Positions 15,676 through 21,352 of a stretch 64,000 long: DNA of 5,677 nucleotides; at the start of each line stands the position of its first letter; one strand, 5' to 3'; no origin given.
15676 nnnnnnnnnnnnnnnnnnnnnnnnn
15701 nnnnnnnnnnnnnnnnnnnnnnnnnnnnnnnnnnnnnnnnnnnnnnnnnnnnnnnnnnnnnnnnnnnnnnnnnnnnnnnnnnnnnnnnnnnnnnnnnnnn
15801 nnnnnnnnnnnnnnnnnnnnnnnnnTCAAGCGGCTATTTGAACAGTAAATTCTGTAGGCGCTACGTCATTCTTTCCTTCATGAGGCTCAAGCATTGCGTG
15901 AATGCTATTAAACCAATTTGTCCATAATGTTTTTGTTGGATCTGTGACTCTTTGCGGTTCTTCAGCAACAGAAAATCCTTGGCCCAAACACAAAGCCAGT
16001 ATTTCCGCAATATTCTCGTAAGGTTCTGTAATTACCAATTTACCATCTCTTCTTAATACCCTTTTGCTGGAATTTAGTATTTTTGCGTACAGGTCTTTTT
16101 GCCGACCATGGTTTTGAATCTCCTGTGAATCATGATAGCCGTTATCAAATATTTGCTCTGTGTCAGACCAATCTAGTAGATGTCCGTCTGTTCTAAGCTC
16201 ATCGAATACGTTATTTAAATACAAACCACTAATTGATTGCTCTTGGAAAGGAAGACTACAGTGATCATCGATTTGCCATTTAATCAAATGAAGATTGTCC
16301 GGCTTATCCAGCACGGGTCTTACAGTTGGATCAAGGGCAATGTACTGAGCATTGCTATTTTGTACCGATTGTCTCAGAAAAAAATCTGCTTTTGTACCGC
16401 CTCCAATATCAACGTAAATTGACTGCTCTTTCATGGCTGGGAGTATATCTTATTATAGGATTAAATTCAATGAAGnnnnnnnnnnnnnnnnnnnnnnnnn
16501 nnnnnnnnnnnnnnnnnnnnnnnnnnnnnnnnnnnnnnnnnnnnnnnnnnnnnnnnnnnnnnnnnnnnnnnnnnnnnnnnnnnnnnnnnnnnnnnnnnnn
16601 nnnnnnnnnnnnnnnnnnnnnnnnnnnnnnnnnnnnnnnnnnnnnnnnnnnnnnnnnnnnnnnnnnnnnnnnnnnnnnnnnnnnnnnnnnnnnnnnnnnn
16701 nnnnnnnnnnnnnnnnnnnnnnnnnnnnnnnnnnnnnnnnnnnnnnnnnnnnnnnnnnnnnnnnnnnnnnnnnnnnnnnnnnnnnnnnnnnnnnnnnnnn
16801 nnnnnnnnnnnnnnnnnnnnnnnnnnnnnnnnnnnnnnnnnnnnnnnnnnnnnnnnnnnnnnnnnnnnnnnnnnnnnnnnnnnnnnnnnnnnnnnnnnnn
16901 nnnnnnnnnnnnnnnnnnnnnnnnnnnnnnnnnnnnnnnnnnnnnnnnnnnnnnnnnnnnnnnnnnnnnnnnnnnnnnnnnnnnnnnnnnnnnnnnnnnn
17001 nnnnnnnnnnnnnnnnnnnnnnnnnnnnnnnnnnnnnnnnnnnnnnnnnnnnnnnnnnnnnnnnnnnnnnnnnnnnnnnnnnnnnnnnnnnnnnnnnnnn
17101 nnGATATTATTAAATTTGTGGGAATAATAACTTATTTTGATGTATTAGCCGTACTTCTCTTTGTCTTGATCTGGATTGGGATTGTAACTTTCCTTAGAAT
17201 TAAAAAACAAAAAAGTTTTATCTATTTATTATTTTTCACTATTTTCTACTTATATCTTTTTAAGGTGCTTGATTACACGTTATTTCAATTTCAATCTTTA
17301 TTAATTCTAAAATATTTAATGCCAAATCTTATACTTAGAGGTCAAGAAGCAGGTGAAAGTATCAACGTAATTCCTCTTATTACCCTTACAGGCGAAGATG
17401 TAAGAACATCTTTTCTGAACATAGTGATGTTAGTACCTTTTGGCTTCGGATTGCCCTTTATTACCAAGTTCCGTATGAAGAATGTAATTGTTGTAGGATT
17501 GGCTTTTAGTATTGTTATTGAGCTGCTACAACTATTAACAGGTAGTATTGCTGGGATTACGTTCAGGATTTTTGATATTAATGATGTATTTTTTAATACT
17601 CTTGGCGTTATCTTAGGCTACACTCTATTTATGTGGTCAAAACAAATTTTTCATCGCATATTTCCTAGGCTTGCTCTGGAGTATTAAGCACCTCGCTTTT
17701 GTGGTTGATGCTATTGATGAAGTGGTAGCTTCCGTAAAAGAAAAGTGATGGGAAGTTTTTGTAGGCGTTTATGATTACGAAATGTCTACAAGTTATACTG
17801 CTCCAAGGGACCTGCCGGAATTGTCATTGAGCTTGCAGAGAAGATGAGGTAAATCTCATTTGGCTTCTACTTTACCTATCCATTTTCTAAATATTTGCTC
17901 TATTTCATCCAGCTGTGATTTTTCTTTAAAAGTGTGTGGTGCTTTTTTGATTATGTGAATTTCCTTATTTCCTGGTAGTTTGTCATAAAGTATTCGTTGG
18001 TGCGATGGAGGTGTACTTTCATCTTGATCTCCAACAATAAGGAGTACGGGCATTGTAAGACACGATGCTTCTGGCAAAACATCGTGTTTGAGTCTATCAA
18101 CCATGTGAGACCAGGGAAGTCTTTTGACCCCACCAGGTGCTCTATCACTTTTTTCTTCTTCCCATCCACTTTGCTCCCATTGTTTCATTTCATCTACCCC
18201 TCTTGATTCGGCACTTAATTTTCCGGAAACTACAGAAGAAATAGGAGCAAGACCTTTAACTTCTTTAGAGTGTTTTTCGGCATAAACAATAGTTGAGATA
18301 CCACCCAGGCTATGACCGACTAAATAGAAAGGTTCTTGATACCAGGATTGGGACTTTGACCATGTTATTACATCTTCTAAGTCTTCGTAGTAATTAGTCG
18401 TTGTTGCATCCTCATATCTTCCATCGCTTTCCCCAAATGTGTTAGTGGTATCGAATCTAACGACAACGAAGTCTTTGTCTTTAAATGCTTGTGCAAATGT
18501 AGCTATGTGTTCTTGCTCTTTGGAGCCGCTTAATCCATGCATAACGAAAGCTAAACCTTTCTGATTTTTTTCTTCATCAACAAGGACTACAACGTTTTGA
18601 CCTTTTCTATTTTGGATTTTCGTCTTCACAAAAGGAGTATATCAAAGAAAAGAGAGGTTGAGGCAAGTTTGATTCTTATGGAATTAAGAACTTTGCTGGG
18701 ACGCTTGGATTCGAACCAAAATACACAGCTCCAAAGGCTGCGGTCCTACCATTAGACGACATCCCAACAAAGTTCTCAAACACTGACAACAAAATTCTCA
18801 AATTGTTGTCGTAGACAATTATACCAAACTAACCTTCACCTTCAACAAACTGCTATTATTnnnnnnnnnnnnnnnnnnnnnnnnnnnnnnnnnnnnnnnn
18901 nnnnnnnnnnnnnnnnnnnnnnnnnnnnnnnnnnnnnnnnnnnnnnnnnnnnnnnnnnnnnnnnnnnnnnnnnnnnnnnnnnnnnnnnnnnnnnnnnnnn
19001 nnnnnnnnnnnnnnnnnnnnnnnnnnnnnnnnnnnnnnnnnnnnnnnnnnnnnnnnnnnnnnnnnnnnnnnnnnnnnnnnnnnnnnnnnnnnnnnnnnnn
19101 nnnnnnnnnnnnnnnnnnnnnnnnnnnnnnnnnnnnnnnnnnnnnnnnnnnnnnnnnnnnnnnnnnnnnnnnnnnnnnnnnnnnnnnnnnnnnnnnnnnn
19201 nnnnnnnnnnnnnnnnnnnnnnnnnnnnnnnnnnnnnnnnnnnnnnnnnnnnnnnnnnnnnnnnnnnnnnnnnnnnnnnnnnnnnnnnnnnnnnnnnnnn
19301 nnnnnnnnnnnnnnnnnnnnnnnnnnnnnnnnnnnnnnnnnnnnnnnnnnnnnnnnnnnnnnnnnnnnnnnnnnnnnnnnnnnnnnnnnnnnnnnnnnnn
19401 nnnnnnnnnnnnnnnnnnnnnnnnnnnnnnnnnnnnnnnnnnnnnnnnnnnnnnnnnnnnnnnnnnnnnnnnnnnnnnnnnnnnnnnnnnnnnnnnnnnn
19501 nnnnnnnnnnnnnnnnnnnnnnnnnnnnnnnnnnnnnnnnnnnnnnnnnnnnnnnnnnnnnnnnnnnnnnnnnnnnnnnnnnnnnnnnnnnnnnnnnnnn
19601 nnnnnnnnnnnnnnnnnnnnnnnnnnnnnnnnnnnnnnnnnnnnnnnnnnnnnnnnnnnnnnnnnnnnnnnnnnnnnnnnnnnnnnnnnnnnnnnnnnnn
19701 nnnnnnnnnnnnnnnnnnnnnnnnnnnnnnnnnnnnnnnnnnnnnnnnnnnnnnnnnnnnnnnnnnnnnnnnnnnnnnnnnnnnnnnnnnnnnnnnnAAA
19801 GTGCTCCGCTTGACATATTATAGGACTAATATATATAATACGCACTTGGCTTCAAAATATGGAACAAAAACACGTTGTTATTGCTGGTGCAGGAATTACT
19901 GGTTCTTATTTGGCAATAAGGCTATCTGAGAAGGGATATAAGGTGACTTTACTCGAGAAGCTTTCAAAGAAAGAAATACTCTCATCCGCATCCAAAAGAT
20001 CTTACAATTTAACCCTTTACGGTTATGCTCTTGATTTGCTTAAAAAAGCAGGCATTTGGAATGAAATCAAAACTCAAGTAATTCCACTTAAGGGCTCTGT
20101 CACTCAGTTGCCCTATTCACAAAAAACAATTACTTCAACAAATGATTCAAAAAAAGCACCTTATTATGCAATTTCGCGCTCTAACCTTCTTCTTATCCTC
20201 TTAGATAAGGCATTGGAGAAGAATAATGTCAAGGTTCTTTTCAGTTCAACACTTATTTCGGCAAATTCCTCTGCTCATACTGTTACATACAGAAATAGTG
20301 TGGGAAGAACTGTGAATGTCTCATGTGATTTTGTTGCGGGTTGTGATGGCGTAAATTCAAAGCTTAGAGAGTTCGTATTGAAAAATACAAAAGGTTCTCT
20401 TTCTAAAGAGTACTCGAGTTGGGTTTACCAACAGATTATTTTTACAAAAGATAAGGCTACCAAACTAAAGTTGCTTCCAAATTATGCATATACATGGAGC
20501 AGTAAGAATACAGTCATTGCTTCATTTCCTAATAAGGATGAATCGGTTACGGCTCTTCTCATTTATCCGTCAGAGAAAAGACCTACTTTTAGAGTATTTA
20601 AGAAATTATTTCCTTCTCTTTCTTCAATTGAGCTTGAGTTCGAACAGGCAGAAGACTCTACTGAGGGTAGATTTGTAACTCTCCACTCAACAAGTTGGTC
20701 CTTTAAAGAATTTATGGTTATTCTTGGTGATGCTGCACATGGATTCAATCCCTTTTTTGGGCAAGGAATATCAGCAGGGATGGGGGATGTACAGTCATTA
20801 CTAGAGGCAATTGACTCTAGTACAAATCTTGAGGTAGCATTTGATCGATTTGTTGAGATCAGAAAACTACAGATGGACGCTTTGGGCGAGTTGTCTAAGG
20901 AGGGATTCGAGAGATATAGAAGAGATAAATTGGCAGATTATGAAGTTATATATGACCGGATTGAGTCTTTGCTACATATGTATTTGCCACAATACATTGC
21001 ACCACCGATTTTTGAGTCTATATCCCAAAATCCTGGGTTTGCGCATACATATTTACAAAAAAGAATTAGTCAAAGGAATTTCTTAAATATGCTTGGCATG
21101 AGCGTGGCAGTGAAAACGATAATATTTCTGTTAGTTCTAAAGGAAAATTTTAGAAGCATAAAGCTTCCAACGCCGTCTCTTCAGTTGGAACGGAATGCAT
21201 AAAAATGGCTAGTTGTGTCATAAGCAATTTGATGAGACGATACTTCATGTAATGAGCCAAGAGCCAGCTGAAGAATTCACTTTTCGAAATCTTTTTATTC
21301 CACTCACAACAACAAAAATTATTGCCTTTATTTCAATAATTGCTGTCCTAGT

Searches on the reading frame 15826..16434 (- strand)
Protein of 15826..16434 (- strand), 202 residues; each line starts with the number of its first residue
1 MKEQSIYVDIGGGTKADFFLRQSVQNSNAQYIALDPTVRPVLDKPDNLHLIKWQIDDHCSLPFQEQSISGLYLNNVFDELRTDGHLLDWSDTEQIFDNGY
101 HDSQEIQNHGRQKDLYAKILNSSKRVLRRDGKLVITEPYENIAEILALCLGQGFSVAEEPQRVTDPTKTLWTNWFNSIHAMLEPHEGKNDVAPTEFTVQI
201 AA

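Call 63: search_protein_families(library=pfam, proteins=[window:15826-16434:-], max_evalue=0.1)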
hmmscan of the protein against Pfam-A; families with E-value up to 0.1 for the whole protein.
window:15826-16434:- (202 aa): 2 families
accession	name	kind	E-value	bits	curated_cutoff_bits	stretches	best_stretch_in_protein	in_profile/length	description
PF08241.18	Methyltransf_11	-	0.011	16.8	21.2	0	9-80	2-73/95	Methyltransferase domain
PF13847.12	Methyltransf_31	-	0.043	13.9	27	0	117-150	91-127/145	Methyltransferase domain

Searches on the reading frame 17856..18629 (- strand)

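Call 63: search_protein_families(library=pfam, proteins=[window:17856-18629:-], max_evalue=0.1)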
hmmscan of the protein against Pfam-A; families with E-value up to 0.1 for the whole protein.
window:17856-18629:- (257 aa): 18 families
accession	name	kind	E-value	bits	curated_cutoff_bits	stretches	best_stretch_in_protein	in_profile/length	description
PF12146.15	Hydrolase_4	-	8.8e-20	71.5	27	2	23-139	3-116/239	Serine aminopeptidase, S33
PF00561.26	Abhydrolase_1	-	1.9e-13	51.1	25.8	2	30-132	6-102/245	alpha/beta hydrolase fold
PF02129.25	Peptidase_S15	-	1.7e-08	35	23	1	49-145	47-142/262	X-Pro dipeptidyl-peptidase (S15 family)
PF00326.27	Peptidase_S9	-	3.4e-08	33.7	22.6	1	47-246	8-202/213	Prolyl oligopeptidase family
PF20408.4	Abhydrolase_11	-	6.2e-08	33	27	1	28-127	6-102/193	Alpha/beta hydrolase domain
PF12697.13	Abhydrolase_6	-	7.3e-06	27.2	26.3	1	31-215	5-188/217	Alpha/beta hydrolase family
PF12695.13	Abhydrolase_5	-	8.6e-05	22.8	27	1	98-140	56-98/164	Alpha/beta hydrolase family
PF10142.15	PhoPQ_related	-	0.0001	21.6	20.3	1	176-252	250-322/367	PhoPQ-activated pathogenicity-related protein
PF02089.21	Palm_thioest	-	0.00011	22.4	26.8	1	28-150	3-118/254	Palmitoyl protein thioesterase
PF05448.18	AXE1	-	0.0006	19.1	21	1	188-243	259-314/321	Acetyl xylan esterase (AXE1)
PF01738.24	DLH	-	0.0011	19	21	0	76-128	73-125/217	Dienelactone hydrolase family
PF05057.20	DUF676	-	0.0041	17.1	20.3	1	22-114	3-96/217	Putative serine esterase (DUF676)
PF02273.21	Acyl_transf_2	-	0.0044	16.8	20.3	1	35-95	39-99/294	Acyl transferase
PF00756.26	Esterase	-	0.0049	17.1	22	1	48-178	49-170/251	Putative esterase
PF06028.17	DUF915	-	0.011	15.5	22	1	96-123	99-127/255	Alpha/beta hydrolase of unknown function (DUF915)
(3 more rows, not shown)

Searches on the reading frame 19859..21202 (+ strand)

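Call 9: search_protein_families(library=pfam, proteins=[window:19859-21202:+], max_evalue=0.001)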
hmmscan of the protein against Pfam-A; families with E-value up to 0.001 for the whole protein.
window:19859-21202:+ (447 aa): 6 families
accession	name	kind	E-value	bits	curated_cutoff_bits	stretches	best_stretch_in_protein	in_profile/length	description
PF01494.25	FAD_binding_3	-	4.9e-23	82.4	22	1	5-316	3-316/349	FAD binding domain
PF01266.30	DAO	-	1.7e-08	34.8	27.9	1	5-54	1-48/353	FAD dependent oxidoreductase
PF13450.12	NAD_binding_8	-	1.4e-05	25.8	21.9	1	8-35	1-28/68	NAD(P)-binding Rossmann-like domain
PF07992.20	Pyr_redox_2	-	2.5e-05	24.3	26.1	0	4-74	143-206/291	Pyridine nucleotide-disulphide oxidoreductase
PF00070.33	Pyr_redox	-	0.00011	23.1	22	0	5-36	1-32/82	Pyridine nucleotide-disulphide oxidoreductase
PF02558.23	ApbA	-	0.00097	19.2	22.2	0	6-34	1-29/150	Ketopantoate reductase PanE/ApbA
